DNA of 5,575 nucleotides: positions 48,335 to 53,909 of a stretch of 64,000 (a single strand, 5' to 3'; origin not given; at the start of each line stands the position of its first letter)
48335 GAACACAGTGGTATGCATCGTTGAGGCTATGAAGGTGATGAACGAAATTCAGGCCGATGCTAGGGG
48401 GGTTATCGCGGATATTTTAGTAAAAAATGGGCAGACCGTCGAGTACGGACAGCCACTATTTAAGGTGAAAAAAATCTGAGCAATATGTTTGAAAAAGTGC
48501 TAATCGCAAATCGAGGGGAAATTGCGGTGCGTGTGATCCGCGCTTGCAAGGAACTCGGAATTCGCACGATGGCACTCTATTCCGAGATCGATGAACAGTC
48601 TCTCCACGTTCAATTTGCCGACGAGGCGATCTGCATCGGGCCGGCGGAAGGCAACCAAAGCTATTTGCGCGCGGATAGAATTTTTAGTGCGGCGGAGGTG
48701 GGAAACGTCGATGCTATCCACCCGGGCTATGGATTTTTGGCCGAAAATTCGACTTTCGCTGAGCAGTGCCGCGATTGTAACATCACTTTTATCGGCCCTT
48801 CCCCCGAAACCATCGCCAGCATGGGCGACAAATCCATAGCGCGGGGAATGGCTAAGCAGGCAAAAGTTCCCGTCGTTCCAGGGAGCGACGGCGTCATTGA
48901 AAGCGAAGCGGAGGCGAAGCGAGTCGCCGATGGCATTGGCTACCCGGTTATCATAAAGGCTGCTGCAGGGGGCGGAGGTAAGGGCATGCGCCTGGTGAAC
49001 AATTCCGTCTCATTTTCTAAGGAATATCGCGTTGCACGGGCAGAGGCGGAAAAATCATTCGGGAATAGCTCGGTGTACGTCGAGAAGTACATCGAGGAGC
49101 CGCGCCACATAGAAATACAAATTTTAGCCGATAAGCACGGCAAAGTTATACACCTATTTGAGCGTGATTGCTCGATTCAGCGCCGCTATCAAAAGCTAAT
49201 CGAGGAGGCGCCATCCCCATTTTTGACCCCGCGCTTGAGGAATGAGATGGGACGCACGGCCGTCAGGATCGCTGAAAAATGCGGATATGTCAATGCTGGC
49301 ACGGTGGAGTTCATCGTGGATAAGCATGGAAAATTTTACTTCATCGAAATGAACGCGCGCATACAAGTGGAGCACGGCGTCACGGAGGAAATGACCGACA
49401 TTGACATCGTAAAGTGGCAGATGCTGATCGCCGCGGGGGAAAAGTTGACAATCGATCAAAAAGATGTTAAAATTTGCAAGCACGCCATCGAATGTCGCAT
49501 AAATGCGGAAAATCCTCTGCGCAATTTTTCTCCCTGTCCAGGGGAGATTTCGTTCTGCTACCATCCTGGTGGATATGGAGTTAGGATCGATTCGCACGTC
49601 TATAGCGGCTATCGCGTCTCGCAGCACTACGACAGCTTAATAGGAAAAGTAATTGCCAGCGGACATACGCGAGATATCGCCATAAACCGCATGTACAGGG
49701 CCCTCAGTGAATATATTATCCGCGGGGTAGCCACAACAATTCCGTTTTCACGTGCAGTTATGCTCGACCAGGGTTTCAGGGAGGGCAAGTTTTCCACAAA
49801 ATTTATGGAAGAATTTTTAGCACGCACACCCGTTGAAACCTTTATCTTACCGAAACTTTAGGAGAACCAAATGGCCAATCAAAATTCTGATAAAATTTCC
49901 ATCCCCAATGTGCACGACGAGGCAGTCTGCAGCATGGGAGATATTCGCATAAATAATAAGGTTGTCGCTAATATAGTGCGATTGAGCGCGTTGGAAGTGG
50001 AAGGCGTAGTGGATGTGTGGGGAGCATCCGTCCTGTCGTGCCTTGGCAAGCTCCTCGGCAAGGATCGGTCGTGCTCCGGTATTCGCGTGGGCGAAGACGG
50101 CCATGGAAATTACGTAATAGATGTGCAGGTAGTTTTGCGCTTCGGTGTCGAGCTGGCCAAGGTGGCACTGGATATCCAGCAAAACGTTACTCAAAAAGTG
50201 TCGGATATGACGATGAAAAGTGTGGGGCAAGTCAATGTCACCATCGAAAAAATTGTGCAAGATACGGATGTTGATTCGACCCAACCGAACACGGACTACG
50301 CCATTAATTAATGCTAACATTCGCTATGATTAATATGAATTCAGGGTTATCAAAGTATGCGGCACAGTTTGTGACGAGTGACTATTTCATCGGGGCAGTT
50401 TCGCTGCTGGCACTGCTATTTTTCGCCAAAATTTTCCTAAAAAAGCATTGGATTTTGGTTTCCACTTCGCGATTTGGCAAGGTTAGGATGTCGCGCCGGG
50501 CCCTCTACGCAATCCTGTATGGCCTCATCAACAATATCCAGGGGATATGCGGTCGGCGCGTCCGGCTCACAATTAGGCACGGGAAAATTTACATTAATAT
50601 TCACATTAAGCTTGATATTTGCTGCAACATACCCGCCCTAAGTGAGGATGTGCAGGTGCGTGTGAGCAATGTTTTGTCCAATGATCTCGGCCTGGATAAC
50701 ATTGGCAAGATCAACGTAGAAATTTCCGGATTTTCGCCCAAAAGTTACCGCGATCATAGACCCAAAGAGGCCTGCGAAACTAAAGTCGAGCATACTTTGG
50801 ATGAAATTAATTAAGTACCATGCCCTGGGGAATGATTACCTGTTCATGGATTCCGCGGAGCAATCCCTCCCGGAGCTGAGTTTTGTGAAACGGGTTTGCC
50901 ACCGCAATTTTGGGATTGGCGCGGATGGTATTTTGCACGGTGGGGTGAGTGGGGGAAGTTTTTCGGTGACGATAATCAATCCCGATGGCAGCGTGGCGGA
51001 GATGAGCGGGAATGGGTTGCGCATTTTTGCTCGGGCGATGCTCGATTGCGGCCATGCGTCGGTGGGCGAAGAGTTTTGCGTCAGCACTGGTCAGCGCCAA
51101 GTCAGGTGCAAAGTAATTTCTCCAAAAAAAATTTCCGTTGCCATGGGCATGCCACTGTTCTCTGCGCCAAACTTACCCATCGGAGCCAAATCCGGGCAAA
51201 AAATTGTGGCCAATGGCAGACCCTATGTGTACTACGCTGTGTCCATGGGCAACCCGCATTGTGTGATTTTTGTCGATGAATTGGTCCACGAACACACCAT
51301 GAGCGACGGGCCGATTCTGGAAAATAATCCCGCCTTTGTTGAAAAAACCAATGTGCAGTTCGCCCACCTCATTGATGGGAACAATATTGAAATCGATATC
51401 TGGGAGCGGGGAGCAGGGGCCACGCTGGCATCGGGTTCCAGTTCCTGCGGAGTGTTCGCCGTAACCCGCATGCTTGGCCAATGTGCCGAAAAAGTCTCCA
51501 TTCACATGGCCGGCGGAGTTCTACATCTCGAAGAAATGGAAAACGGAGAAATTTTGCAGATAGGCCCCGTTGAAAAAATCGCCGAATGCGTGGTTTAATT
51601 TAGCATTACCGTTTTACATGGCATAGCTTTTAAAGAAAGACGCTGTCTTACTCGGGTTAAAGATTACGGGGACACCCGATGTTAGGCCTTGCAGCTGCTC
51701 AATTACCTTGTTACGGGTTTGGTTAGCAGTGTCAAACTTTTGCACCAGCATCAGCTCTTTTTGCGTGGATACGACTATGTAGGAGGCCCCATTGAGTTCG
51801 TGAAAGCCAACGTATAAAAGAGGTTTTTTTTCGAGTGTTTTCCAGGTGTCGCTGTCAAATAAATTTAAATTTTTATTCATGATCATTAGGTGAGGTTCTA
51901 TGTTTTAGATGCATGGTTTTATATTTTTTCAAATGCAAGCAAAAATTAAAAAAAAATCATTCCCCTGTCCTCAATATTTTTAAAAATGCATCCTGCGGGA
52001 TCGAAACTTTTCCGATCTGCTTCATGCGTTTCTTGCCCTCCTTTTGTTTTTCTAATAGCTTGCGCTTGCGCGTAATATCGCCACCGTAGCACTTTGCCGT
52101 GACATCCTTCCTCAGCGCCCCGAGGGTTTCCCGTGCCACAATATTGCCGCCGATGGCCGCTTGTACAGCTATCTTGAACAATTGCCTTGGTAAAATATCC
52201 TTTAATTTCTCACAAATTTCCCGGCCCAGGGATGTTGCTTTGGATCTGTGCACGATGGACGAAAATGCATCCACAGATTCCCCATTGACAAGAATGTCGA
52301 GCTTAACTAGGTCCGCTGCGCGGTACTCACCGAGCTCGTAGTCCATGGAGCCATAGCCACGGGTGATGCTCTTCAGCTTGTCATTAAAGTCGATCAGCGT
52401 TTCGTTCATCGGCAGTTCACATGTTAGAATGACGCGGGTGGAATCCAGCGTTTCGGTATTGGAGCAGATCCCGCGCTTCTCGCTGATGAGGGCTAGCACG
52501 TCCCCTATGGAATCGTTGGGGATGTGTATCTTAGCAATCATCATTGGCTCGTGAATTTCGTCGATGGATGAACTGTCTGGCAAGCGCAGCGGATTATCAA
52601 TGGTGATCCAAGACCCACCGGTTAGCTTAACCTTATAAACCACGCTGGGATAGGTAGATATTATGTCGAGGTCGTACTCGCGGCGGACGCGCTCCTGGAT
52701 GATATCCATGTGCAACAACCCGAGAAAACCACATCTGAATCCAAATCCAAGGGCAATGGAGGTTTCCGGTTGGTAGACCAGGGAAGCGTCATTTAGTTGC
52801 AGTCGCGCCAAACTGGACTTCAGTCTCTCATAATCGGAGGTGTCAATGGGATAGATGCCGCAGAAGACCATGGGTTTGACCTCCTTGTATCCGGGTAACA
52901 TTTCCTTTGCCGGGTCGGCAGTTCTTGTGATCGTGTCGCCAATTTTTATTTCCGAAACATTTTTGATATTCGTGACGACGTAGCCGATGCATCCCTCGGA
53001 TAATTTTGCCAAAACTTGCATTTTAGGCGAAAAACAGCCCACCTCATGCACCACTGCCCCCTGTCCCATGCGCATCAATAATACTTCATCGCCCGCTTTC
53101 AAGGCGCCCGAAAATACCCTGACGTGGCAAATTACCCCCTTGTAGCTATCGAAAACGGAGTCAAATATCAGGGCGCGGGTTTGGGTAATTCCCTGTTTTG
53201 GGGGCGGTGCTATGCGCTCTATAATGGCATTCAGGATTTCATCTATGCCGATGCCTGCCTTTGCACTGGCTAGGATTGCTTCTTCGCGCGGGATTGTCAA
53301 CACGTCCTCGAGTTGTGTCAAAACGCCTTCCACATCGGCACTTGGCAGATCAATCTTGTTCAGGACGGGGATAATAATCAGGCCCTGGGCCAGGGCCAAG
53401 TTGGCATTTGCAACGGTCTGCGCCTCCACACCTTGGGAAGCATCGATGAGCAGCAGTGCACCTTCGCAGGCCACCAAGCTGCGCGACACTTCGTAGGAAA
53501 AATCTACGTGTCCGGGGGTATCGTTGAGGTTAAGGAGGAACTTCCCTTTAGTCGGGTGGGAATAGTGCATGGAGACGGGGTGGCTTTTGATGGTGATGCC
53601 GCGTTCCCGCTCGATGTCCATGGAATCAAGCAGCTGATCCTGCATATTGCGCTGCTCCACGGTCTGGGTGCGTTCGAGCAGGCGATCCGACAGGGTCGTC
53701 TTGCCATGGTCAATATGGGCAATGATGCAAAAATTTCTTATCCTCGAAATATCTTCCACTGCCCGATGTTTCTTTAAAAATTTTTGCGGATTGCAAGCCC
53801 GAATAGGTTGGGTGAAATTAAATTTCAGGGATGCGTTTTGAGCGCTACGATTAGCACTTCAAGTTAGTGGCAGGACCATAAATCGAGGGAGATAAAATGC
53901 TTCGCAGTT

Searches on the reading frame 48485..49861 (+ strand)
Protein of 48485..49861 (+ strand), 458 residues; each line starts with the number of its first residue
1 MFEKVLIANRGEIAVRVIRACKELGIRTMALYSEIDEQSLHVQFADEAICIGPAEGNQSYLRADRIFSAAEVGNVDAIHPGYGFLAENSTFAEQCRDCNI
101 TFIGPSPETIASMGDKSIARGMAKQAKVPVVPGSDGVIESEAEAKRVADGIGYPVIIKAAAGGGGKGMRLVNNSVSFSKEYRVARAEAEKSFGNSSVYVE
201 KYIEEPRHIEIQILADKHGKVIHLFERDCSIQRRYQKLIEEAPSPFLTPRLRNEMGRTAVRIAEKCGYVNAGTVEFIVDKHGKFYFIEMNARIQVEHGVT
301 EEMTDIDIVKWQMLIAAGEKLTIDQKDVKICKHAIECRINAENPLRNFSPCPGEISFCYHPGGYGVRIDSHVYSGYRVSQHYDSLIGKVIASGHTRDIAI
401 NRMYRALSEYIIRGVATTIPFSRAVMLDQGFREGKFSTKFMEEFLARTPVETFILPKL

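Call 11: find_encoding_contigs(protein=window:48485-49861:+, flank=10000, max_places=2)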
Protein window:48485-49861:+ (458 aa): 1 contig read that carries it; 1 place shown.
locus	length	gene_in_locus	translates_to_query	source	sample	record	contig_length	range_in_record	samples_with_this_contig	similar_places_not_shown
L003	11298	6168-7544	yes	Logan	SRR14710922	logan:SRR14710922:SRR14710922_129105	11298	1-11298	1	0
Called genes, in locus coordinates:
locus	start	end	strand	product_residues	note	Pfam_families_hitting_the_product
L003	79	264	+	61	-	-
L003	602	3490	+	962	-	PF07517:SecA_DEAD, PF01043:SecA_PP_bind, PF21090:P-loop_SecA, PF07516:SecA_SW, PF02810:SEC-C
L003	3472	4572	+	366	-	PF03054:tRNA_Me_trans, PF20259:tRNA_Me_trans_M, PF20258:tRNA_Me_trans_C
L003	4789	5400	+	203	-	PF13580:SIS_2, PF01380:SIS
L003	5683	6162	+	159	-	PF00364:Biotin_lipoyl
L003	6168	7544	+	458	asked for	PF00289:Biotin_carb_N, PF02786:CPSase_L_D2, PF02222:ATP-grasp, PF07478:Dala_Dala_lig_C, PF02785:Biotin_carb_C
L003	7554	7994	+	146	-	PF03780:Asp23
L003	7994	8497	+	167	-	-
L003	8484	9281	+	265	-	PF01678:DAP_epimerase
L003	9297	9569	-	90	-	-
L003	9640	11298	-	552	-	?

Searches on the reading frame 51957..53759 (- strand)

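Call 13: search_protein_families(library=pfam, proteins=[window:51957-53759:-], max_evalue=0.001)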
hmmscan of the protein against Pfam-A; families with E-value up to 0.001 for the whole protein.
window:51957-53759:- (600 aa): 6 families
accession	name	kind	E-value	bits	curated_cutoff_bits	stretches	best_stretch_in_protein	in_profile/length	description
PF00009.33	GTP_EFTU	-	1.2e-51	175.4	26.5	1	6-183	2-186/188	Elongation factor Tu GTP binding domain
PF06421.17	LepA_C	-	6.5e-50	168.2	29.7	1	491-597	1-107/107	GTP-binding protein LepA C-terminus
PF00679.30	EFG_C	-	3.3e-22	78.7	27.9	1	402-488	2-87/89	Elongation factor G C-terminus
PF03144.31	GTP_EFTU_D2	-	2.4e-12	47.5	30.3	1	208-278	1-73/73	Elongation factor Tu domain 2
PF14492.12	EFG_III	-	5.1e-06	26.9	27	1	295-367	3-72/75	Elongation Factor G, domain III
PF22042.2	EF-G_D2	-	0.00039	20.9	27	0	195-236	3-42/84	Elongation factor G domain 2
